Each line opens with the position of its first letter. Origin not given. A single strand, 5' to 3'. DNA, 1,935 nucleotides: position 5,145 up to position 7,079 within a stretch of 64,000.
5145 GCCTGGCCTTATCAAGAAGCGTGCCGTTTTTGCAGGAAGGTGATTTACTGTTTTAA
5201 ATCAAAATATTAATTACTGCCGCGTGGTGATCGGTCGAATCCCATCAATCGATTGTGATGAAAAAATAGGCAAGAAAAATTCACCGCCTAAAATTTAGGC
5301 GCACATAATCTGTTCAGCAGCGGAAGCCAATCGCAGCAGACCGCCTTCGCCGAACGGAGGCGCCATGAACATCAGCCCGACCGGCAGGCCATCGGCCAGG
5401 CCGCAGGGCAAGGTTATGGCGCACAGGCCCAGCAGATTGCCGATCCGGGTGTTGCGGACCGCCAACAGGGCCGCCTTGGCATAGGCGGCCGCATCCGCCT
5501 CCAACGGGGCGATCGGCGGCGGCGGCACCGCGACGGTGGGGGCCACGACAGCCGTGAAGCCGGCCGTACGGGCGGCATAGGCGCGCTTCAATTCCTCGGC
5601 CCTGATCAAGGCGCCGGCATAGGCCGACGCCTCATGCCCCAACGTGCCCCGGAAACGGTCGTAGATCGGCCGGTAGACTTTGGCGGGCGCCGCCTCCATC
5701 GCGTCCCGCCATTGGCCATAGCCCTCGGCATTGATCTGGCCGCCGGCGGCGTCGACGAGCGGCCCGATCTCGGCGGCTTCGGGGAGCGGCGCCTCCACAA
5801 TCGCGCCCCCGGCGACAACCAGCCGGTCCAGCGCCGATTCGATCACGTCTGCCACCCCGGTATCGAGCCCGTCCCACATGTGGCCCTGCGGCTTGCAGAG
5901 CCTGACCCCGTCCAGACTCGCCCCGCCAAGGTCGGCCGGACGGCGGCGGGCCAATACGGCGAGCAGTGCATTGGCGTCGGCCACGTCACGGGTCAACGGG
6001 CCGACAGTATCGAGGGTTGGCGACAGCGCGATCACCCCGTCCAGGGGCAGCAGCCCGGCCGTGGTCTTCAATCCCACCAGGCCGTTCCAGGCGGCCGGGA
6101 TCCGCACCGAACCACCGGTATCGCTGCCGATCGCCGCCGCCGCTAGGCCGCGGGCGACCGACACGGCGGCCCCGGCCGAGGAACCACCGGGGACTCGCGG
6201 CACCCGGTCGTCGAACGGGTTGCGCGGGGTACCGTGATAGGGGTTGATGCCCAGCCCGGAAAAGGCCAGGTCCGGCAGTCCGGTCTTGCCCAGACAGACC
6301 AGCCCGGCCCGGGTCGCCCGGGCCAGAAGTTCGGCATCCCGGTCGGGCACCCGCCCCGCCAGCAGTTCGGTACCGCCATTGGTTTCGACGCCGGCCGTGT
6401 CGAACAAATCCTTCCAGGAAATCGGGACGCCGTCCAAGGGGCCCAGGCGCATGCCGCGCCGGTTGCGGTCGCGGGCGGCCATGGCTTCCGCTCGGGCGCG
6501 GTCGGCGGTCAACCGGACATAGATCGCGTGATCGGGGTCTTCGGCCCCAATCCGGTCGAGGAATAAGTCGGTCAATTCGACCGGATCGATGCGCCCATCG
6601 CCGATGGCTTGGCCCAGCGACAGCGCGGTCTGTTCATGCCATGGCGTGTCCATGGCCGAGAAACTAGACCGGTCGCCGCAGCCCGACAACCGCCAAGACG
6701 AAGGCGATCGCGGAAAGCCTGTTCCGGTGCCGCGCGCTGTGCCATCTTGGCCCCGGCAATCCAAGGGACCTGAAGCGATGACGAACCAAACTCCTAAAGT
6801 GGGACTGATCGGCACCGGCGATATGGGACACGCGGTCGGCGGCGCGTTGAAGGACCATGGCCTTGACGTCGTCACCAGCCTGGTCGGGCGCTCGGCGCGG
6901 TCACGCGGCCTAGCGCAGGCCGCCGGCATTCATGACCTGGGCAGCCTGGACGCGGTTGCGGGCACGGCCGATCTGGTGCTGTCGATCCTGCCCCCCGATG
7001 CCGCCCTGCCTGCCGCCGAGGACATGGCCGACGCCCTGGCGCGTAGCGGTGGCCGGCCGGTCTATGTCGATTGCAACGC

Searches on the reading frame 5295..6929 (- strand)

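Call 67: search_protein_families(library=pfam, proteins=[window:5295-6929:-], max_evalue=0.0001)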
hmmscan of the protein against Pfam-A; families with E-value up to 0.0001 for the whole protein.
window:5295-6929:- (544 aa): 1 family
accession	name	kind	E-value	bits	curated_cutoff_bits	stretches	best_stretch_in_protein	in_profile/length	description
PF01425.27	Amidase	-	2.4e-78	264.6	27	1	118-532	1-445/445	Amidase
